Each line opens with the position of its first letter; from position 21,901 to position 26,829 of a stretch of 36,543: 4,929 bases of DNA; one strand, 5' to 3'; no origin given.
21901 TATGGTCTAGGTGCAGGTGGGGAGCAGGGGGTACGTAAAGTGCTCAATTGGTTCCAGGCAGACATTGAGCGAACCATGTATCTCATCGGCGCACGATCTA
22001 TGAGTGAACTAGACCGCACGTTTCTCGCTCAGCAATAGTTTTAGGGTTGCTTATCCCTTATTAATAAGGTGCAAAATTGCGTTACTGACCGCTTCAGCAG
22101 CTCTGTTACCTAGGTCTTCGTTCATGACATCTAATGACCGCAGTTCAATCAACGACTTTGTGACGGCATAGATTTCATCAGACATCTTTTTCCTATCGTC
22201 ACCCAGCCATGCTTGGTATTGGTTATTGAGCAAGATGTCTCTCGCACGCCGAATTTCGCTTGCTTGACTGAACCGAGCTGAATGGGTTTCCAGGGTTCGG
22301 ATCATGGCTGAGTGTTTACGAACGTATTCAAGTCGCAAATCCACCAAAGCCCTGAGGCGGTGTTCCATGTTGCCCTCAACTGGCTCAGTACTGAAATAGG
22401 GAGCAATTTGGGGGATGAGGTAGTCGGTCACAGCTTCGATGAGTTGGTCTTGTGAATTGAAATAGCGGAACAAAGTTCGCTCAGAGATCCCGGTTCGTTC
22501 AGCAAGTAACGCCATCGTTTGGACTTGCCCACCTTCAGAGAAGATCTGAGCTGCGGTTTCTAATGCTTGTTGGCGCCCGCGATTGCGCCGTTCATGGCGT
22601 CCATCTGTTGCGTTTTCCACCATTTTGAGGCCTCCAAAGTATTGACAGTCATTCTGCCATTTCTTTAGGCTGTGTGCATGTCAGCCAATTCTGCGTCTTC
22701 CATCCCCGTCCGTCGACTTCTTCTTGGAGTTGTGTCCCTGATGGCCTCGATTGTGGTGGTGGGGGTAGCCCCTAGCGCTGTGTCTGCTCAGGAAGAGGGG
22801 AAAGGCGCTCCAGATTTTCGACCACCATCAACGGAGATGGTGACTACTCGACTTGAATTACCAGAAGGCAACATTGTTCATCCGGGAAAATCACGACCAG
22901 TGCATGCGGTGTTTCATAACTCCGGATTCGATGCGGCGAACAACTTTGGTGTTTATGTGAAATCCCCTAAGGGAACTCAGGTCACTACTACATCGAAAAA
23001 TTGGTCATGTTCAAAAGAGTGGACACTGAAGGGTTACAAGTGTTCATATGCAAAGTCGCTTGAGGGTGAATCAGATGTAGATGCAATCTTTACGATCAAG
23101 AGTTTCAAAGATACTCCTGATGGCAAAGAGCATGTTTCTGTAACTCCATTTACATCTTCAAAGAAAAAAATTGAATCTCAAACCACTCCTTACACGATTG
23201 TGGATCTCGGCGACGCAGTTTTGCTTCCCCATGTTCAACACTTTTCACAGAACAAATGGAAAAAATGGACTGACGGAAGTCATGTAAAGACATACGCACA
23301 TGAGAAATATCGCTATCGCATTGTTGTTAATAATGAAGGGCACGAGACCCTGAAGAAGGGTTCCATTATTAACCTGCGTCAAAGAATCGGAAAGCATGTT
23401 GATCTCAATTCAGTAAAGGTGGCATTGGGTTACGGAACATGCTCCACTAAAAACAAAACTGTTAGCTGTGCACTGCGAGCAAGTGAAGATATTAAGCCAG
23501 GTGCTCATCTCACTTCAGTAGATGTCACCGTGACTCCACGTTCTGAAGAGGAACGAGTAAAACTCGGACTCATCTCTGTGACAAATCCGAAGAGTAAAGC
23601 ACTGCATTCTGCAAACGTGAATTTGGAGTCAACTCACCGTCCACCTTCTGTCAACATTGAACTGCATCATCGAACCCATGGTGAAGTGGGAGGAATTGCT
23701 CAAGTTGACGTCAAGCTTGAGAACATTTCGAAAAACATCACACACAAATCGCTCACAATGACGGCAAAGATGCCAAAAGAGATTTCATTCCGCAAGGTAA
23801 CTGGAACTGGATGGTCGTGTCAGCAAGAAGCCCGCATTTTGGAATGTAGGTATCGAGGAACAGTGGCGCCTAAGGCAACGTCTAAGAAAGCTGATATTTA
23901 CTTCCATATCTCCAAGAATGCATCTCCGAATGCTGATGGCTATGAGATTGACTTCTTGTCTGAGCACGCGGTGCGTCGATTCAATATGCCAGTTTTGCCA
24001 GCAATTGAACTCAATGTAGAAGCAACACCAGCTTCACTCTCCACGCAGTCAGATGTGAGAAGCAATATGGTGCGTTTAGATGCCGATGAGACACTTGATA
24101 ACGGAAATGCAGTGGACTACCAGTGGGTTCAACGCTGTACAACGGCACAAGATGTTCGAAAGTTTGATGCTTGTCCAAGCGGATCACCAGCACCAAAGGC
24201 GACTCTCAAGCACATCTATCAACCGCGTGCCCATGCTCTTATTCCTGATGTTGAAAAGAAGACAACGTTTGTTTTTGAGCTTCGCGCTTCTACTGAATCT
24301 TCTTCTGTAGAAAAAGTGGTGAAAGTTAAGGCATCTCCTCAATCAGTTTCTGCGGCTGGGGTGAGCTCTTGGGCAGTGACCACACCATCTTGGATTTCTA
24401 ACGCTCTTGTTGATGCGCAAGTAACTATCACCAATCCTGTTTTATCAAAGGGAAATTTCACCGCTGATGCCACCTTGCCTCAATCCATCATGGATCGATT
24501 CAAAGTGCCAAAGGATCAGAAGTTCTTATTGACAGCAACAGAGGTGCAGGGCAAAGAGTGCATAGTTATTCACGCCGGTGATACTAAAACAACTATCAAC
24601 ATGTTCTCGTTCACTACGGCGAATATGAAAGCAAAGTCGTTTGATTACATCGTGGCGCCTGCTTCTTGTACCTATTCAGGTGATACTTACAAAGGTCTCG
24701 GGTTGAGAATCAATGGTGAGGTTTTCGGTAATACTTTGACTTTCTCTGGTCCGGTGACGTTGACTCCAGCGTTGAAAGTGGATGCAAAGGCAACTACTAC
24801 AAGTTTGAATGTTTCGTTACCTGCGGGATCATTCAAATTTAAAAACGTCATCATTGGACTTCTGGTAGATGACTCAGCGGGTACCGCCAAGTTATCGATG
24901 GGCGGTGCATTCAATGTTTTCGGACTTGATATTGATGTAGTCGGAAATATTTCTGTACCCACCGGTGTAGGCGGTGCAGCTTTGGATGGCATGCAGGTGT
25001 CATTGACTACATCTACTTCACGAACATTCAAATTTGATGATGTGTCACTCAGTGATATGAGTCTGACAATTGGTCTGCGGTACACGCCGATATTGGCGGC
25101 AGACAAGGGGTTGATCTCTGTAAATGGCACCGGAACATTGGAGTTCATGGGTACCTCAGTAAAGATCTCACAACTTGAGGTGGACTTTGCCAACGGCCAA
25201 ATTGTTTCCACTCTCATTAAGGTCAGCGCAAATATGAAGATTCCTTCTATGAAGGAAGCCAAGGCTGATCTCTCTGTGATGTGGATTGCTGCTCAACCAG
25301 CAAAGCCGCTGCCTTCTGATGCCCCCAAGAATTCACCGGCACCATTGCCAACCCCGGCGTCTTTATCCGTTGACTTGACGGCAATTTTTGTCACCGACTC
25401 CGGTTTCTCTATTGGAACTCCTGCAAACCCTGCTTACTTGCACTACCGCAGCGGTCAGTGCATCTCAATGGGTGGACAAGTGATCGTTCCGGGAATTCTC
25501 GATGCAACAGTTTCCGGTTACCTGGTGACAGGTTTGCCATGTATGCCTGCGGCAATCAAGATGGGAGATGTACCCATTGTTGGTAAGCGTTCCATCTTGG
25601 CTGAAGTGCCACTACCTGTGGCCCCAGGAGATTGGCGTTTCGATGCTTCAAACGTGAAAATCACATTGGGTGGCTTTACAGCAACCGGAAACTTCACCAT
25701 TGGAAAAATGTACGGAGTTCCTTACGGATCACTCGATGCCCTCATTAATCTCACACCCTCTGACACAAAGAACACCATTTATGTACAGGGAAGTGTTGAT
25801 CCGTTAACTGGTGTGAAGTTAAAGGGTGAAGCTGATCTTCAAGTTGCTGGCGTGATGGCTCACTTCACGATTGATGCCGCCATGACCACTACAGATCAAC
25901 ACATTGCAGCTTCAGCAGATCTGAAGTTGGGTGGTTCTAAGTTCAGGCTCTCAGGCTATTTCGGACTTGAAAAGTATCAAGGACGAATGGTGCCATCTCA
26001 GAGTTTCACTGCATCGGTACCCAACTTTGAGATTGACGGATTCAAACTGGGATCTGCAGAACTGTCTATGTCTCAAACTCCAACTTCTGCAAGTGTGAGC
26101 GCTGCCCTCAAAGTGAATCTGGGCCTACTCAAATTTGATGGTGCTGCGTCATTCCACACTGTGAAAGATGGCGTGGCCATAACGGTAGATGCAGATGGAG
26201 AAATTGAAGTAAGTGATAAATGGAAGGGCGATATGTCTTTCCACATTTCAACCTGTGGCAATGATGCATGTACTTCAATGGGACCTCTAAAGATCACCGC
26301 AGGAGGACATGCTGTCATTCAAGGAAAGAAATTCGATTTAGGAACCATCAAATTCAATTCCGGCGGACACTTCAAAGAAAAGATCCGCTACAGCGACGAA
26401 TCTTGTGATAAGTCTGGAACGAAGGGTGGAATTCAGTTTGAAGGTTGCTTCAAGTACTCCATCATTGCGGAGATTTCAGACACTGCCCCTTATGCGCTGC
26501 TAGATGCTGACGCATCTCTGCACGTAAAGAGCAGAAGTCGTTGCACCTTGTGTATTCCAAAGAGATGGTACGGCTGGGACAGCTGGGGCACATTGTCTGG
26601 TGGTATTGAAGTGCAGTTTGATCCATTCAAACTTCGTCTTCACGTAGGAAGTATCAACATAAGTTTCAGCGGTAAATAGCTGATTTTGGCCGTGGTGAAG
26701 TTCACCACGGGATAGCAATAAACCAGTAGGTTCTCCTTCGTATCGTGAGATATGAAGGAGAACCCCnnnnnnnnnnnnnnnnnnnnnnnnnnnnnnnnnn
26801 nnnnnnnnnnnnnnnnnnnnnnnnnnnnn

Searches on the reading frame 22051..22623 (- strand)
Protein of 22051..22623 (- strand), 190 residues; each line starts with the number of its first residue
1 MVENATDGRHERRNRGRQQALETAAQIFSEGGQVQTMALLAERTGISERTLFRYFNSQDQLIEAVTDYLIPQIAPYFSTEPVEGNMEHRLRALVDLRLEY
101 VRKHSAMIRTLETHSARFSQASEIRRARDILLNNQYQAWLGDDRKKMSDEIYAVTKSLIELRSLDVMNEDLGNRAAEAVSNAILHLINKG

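Call 4: search_protein_families(library=pfam, proteins=[window:22051-22623:-])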
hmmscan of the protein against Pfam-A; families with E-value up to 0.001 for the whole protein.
window:22051-22623:- (190 aa): 1 family
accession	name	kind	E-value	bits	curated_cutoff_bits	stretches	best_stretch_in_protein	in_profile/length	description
PF00440.29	TetR_N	-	3.1e-09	36.9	24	1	21-65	2-47/47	Bacterial regulatory proteins, tetR family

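Call 45: search_protein_families(library=ncbifam, proteins=[window:22051-22623:-], max_evalue=0.01)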
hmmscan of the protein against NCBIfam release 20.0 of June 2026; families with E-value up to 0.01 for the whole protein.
window:22051-22623:- (190 aa): 11 families
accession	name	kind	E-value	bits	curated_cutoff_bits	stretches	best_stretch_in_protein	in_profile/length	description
NF007015.0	PRK09480.1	equivalog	1.4e-09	37.8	120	1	11-119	7-116/197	nucleoid occlusion factor SlmA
TIGR03968.1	mycofact_TetR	equivalog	6.3e-07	29.2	224.9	1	12-91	5-86/190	mycofactocin system transcriptional regulator MftR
NF001978.0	PRK00767.1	equivalog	3.8e-06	26.8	118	1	22-128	16-125/197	transcriptional regulator BetI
NF041196.1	ScbR_bind_reg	equivalog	1.1e-05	25.7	150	1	11-103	2-93/191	ScbR family autoregulator-binding transcription factor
TIGR03384.1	betaine_BetI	equivalog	3.5e-05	23.6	201.3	1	17-110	9-105/189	choline-binding transcriptional repressor BetI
NF053731.1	TransRegFasRMycb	equivalog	0.00011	22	330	1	12-105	8-103/199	HTH-type transcriptional activator FasR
NF040929.1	quorum_TF_HapR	equivalog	0.0003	20.6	350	1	15-80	15-81/200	LuxR/HapR/OpaR family quorum-sensing transcriptional regulator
TIGR03613.1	RutR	equivalog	0.00047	20.1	368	1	15-109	7-103/202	pyrimidine utilization regulatory protein R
NF033703.1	transcr_KstR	equivalog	0.00098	18.8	280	1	13-129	6-125/185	cholesterol catabolism transcriptional regulator KstR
NF050111.1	TransRegSACE7040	equivalog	0.0017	18.3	250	1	17-122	3-110/186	SACE_7040 family transcriptional regulator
NF011584.0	PRK15008.1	equivalog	0.0058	16.5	230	1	14-70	17-74/212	HTH-type transcriptional regulator RutR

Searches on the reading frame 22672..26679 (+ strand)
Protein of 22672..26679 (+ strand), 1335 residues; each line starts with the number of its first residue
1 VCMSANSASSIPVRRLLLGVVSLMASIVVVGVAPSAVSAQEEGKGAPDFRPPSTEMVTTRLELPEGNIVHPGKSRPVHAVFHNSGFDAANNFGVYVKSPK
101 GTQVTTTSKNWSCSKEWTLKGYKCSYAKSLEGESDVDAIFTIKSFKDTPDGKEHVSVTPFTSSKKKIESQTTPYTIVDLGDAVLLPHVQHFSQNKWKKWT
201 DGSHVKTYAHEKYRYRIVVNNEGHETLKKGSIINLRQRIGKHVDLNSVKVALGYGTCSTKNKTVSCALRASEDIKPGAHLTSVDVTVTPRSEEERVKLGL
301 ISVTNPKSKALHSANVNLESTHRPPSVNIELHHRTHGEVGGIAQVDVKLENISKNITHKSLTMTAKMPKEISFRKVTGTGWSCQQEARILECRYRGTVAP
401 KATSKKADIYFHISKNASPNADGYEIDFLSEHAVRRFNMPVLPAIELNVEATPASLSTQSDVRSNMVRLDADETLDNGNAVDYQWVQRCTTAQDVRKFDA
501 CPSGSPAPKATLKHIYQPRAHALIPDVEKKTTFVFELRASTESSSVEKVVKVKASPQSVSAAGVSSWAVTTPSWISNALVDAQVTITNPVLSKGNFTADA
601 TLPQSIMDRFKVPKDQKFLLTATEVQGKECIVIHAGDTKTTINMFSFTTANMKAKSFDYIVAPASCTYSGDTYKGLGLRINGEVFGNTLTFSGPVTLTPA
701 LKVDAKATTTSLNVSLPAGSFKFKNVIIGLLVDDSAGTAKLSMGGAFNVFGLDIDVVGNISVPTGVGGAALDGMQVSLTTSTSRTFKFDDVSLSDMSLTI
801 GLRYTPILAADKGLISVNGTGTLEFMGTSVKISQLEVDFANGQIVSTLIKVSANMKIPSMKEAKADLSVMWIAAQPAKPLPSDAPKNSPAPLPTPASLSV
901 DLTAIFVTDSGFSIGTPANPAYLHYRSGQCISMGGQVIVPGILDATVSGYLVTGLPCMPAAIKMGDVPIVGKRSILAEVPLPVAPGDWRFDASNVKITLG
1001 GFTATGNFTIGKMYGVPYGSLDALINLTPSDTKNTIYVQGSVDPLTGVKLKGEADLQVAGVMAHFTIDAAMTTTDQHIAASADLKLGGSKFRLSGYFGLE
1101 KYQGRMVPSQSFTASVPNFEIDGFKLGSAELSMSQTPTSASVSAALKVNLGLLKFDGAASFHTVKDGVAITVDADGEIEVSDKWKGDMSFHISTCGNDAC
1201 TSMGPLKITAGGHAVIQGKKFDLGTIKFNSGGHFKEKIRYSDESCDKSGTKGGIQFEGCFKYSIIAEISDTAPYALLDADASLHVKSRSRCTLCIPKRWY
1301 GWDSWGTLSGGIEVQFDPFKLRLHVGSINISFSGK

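Call 4: search_protein_families(library=pfam, proteins=[window:22672-26679:+])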
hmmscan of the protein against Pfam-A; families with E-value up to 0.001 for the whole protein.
window:22672-26679:+ (1335 aa): 0 families

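Call 17: find_homologous_proteins(query=window:22678-26679:+)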
Query window:22678-26679:+ (1333 aa): 10 proteins with E <= 0.001 among 8000 candidates.
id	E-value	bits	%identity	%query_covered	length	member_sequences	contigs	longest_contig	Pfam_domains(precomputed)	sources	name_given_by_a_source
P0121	0.0e+0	3016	100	100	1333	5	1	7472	-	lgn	-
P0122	0.0e+0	2212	71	100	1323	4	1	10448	-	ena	-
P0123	0.0e+0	1924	63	100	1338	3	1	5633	-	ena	-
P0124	0.0e+0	1409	48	98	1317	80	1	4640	-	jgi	jgi:hypothetical protein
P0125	0.0e+0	1394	48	99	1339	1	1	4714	-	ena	-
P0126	0.0e+0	1375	48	97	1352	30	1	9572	-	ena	-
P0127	0.0e+0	1360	46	99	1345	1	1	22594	-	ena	-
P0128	0.0e+0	1351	46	98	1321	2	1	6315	-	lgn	-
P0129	0.0e+0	1344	47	100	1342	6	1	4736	-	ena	-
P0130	0.0e+0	1152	43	99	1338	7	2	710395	-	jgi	jgi:hypothetical protein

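Call 18: find_encoding_contigs(protein=P0122, flank=10000, max_places=3)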
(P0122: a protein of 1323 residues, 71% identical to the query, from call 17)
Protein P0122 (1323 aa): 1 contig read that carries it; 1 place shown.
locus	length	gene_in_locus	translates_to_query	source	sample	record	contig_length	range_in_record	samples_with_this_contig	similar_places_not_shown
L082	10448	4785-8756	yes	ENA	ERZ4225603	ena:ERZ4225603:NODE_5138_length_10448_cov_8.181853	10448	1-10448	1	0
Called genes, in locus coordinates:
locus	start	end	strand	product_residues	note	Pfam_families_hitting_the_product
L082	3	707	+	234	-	?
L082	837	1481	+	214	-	PF00413:Peptidase_M10 (weak)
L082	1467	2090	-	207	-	PF02627:CMD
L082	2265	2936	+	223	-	PF02900:LigB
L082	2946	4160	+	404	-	PF01070:FMN_dh, PF00478:IMPDH (weak)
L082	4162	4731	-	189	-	-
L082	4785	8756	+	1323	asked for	-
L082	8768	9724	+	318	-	PF00106:adh_short, PF01370:Epimerase (weak), PF08659:KR, PF13561:adh_short_C2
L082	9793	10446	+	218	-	?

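Call 19: find_encoding_contigs(protein=P0127, flank=10000, max_places=3)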
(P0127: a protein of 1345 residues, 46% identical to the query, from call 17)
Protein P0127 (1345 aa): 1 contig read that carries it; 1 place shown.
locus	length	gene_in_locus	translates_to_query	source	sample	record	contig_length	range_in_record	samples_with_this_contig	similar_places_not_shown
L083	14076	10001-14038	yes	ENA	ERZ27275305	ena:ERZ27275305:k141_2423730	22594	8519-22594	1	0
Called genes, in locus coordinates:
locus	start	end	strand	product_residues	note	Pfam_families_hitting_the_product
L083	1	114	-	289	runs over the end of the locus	PF21863:HTH_67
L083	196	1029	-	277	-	PF01975:SurE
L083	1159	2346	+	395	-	PF04909:Amidohydro_2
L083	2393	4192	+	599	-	PF01266:DAO (faint), PF07992:Pyr_redox_2 (weak), PF13450:NAD_binding_8, PF13738:Pyr_redox_3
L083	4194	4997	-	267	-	PF12679:ABC2_membrane_2, PF13346:ABC2_membrane_5 (weak)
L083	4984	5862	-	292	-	PF00005:ABC_tran, PF13304:AAA_21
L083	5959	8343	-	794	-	PF00122:E1-E2_ATPase, PF00702:Hydrolase, PF08282:Hydrolase_3 (weak)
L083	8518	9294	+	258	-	PF02900:LigB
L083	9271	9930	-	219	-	PF00440:TetR_N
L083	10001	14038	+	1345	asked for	-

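Call 20: find_encoding_contigs(protein=P0130, flank=10000, max_places=3)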
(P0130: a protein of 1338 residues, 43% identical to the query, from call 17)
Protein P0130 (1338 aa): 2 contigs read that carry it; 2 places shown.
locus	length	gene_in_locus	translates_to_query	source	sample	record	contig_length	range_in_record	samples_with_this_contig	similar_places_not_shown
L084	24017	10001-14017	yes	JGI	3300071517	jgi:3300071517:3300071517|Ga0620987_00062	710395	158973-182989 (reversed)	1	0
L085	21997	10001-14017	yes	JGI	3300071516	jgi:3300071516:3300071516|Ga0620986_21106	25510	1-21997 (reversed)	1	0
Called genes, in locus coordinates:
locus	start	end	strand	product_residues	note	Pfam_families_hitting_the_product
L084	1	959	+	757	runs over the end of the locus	PF03176:MMPL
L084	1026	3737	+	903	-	PF01751:Toprim, PF01131:Topoisom_bac, PF13368:Toprim_C_rpt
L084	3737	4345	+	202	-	PF01712:dNK, PF13238:AAA_18 (weak), PF13521:AAA_28 (weak), PF13671:AAA_33 (weak), PF02223:Thymidylate_kin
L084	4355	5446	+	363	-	PF13177:DNA_pol3_delta2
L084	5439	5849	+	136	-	PF07291:MauE (weak)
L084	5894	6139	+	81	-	PF02604:PhdYeFM_antitox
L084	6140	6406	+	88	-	PF05016:ParE_toxin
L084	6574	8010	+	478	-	-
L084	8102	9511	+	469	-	PF00355:Rieske, PF00848:Ring_hydroxyl_A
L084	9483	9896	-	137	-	PF11578:DUF3237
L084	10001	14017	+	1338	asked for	-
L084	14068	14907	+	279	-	PF01471:PG_binding_1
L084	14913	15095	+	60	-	PF17653:DUF5522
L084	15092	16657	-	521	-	PF00884:Sulfatase, PF01663:Phosphodiest (faint), PF16347:SGSH_C (faint)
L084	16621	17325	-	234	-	PF12146:Hydrolase_4 (faint), PF01738:DLH (weak)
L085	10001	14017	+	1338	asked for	-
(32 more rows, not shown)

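Call 24: find_encoding_contigs(protein=P0123, flank=10000, max_places=3)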
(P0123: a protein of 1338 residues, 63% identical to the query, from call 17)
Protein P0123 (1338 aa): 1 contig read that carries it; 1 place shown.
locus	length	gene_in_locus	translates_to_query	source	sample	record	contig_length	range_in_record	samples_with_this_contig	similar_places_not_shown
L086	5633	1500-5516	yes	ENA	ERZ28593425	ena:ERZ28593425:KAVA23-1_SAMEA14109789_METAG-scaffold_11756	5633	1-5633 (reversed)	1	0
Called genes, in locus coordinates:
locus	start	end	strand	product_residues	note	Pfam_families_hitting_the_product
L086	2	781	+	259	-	?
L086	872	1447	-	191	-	PF00440:TetR_N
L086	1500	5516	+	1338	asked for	-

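Call 25: find_encoding_contigs(protein=P0126, flank=10000, max_places=3)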
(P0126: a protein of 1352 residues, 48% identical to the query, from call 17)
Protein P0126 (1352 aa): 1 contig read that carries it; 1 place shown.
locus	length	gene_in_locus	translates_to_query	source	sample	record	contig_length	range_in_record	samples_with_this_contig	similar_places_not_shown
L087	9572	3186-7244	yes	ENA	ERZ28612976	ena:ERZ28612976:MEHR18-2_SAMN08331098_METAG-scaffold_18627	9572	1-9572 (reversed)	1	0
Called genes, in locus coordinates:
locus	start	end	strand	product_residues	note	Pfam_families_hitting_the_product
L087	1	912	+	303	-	?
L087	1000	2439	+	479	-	PF00083:Sugar_tr (weak), PF07690:MFS_1, PF03209:PUCC (weak), PF07690:MFS_1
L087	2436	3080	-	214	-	PF01625:PMSR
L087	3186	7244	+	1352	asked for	-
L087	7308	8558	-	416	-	-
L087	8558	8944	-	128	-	-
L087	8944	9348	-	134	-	PF07811:TadE (weak)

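Call 45: search_protein_families(library=ncbifam, proteins=[window:22678-26679:+], max_evalue=0.01)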
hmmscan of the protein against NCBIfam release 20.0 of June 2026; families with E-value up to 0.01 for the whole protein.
window:22678-26679:+ (1333 aa): 0 families

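Call 46: search_solved_structures(query=window:22678-26679:+, max_evalue=1)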
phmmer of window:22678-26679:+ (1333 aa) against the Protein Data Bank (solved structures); distinct sequences matched with E-value up to 1: 0.
